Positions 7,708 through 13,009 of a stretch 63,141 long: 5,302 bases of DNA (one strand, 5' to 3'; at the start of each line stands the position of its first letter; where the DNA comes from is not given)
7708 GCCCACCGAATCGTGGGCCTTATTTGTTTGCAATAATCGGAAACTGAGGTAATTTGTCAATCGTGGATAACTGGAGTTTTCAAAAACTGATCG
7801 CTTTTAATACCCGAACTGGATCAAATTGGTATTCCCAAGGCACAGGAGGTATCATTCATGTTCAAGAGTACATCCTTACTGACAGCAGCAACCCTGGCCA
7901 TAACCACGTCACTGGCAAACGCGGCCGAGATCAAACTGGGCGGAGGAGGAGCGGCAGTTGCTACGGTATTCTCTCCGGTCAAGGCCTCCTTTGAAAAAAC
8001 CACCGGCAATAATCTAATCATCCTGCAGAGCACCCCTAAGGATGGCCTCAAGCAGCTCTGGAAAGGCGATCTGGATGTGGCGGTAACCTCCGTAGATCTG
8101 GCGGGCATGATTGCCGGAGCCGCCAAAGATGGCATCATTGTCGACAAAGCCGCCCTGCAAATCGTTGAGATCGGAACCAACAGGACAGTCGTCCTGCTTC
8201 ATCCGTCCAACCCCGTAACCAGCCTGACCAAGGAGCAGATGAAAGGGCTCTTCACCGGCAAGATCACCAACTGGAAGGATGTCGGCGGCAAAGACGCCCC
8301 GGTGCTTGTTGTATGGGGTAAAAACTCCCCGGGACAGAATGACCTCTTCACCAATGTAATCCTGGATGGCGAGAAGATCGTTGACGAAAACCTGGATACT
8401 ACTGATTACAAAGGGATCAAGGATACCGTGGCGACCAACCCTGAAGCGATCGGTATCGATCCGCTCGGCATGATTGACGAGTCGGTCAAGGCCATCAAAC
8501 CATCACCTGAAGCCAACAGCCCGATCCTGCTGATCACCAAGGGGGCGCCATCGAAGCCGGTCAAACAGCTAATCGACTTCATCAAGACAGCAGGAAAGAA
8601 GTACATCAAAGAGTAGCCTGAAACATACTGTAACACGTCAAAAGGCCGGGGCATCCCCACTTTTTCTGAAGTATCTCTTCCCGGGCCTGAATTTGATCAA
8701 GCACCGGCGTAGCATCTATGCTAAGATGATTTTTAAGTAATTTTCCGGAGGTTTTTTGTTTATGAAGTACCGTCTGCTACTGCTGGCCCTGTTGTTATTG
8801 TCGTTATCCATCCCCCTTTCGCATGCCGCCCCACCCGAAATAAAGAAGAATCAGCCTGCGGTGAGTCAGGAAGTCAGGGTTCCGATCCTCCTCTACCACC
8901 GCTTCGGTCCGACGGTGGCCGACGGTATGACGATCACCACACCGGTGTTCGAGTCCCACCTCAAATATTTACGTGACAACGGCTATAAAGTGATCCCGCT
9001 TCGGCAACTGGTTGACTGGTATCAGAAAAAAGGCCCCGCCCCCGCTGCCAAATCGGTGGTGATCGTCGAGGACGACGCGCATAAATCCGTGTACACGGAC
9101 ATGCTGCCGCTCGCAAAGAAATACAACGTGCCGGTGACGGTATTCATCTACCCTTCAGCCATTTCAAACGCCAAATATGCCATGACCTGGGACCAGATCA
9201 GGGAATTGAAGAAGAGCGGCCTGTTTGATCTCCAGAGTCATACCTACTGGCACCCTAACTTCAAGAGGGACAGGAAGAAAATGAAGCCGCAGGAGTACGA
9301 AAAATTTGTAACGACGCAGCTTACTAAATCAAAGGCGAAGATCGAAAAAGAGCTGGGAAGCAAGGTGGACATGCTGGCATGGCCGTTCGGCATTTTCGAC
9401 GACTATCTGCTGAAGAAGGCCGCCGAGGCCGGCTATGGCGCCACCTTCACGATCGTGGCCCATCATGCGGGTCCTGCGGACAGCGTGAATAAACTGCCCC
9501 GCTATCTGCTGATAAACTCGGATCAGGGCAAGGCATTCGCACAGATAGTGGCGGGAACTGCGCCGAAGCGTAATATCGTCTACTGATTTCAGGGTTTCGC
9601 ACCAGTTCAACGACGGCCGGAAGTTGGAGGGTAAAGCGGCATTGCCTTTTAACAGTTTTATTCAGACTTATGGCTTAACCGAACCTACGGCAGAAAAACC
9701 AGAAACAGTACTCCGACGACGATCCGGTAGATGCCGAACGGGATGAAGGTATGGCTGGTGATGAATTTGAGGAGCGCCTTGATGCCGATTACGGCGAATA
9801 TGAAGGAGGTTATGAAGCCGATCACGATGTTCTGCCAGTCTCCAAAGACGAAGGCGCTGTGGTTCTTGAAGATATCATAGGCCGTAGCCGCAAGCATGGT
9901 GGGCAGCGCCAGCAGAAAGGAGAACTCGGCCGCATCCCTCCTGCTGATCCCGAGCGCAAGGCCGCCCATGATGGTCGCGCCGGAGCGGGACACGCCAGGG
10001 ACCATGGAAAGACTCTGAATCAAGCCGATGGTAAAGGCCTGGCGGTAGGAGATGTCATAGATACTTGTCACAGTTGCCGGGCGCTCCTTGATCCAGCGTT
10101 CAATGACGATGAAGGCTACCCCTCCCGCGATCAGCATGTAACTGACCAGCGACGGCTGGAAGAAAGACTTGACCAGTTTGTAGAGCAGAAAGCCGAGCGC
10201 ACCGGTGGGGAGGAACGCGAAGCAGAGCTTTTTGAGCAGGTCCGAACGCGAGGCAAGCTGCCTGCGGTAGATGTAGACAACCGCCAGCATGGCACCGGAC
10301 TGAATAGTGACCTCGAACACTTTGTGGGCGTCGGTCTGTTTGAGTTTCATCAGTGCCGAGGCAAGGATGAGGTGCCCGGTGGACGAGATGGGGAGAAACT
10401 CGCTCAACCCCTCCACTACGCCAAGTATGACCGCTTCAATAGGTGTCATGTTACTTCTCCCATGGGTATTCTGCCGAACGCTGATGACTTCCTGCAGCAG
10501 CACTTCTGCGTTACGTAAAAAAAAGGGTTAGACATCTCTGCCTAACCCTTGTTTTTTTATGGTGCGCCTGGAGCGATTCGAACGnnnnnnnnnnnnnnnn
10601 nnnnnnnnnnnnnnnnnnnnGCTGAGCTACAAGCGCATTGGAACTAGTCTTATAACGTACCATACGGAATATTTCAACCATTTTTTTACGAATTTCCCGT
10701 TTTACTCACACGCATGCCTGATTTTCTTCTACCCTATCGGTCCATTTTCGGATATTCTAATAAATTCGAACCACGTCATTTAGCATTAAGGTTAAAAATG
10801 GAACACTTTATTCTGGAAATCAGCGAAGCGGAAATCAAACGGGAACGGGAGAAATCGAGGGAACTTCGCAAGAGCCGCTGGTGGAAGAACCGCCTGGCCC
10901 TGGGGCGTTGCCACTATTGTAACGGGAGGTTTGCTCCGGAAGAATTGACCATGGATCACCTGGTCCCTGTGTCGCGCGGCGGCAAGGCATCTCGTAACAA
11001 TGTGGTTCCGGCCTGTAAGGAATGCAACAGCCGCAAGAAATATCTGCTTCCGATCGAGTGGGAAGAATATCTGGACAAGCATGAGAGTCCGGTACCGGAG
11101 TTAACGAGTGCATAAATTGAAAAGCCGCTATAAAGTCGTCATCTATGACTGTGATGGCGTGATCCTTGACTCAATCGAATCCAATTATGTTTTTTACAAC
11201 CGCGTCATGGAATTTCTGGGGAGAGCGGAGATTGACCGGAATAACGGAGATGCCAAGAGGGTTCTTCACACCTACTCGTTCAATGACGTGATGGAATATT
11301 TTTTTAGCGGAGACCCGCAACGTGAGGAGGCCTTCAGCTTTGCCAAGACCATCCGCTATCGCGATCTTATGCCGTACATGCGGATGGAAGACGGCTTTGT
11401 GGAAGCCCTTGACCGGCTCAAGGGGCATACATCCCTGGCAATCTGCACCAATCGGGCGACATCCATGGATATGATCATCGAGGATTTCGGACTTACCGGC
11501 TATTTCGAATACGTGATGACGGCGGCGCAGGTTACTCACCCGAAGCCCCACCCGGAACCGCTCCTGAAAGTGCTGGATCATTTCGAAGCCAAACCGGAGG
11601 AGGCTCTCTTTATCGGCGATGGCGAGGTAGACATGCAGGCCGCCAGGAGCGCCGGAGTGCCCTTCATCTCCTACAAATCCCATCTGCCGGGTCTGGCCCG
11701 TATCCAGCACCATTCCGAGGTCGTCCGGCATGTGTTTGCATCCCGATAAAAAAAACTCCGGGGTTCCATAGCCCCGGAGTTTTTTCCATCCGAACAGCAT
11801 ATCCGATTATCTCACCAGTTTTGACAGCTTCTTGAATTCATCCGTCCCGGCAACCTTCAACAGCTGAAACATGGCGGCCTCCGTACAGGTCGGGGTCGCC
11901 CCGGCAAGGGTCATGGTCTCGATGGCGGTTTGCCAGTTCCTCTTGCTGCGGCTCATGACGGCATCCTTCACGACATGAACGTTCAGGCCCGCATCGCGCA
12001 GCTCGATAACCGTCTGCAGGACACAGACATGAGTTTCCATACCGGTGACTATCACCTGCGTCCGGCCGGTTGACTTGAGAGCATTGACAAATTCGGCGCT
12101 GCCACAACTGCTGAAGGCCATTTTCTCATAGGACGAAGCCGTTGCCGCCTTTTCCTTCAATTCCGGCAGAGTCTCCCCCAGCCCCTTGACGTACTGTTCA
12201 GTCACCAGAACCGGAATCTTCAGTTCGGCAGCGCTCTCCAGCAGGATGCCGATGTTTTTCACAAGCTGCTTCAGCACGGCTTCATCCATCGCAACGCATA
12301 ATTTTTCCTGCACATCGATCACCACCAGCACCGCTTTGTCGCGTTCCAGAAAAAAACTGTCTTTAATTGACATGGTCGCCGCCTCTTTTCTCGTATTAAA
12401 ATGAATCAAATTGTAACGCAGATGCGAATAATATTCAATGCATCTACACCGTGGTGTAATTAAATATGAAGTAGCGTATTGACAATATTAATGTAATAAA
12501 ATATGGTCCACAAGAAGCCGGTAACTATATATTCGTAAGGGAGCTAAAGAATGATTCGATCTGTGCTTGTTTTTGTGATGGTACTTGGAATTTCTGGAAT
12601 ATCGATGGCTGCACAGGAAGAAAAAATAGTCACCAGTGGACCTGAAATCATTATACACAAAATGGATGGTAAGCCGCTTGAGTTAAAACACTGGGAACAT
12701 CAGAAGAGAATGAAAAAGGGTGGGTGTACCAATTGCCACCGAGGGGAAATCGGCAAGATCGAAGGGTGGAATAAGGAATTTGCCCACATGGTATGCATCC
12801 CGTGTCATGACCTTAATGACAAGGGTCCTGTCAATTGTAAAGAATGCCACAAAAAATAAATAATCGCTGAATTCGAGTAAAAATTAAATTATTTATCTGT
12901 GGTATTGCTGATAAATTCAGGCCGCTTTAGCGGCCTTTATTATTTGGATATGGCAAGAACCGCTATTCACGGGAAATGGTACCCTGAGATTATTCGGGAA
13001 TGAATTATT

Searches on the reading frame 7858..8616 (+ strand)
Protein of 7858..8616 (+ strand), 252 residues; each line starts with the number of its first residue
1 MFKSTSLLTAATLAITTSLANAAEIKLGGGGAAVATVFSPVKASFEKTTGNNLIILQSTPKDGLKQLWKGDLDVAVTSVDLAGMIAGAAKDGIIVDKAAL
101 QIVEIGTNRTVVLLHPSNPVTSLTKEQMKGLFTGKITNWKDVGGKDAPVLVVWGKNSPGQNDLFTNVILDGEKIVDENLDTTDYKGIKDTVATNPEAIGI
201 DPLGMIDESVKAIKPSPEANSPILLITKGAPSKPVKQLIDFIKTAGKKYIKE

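Call 52: search_protein_families(library=pfam, proteins=[window:7858-8616:+], max_evalue=0.001)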
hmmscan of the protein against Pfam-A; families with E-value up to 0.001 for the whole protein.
window:7858-8616:+ (252 aa): 1 family
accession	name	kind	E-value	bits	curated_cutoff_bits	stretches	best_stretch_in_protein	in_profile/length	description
PF12849.12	PBP_like_2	-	1.2e-18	68.3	27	1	22-200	8-183/267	PBP superfamily domain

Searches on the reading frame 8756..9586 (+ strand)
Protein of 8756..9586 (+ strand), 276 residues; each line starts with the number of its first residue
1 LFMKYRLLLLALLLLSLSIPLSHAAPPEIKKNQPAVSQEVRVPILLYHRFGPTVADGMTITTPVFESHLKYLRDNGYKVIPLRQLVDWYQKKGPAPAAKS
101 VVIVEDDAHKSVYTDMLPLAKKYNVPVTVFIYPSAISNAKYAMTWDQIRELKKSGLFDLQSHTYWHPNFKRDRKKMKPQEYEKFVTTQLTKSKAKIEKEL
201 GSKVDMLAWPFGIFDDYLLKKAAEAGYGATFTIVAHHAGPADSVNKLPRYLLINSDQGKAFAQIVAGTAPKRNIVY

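Call 52: search_protein_families(library=pfam, proteins=[window:8756-9586:+], max_evalue=0.001)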
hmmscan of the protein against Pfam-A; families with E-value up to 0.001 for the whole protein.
window:8756-9586:+ (276 aa): 1 family
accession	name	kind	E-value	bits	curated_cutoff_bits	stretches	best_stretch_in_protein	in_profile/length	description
PF01522.26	Polysacc_deac_1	-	6.8e-21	75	23.1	1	97-227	5-121/124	Polysaccharide deacetylase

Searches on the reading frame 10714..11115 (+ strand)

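Call 52: search_protein_families(library=pfam, proteins=[window:10714-11115:+], max_evalue=0.001)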
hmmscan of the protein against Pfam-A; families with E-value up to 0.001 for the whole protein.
window:10714-11115:+ (133 aa): 3 families
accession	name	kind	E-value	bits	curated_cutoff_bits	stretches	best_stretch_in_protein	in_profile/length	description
PF01844.29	HNH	-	5.7e-13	49.2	21.4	1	66-109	1-45/47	HNH endonuclease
PF14279.12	HNH_5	-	2.2e-12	47.2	27.5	1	66-109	1-44/56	HNH endonuclease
PF13395.12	HNH_4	-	7.2e-06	26.3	22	1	66-113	1-53/54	HNH endonuclease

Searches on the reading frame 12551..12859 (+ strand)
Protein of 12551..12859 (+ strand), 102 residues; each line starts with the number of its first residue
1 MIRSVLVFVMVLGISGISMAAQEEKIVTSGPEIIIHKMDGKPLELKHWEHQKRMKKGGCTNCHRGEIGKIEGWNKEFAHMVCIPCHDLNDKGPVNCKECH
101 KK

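Call 52: search_protein_families(library=pfam, proteins=[window:12551-12859:+], max_evalue=0.001)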
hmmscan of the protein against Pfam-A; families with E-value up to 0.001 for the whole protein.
window:12551-12859:+ (102 aa): 1 family
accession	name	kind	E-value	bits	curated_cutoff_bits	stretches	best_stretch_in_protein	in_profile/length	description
PF14522.11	Cytochrome_C7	-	0.00012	22.2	24.8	1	46-101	4-67/67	Cytochrome c7 and related cytochrome c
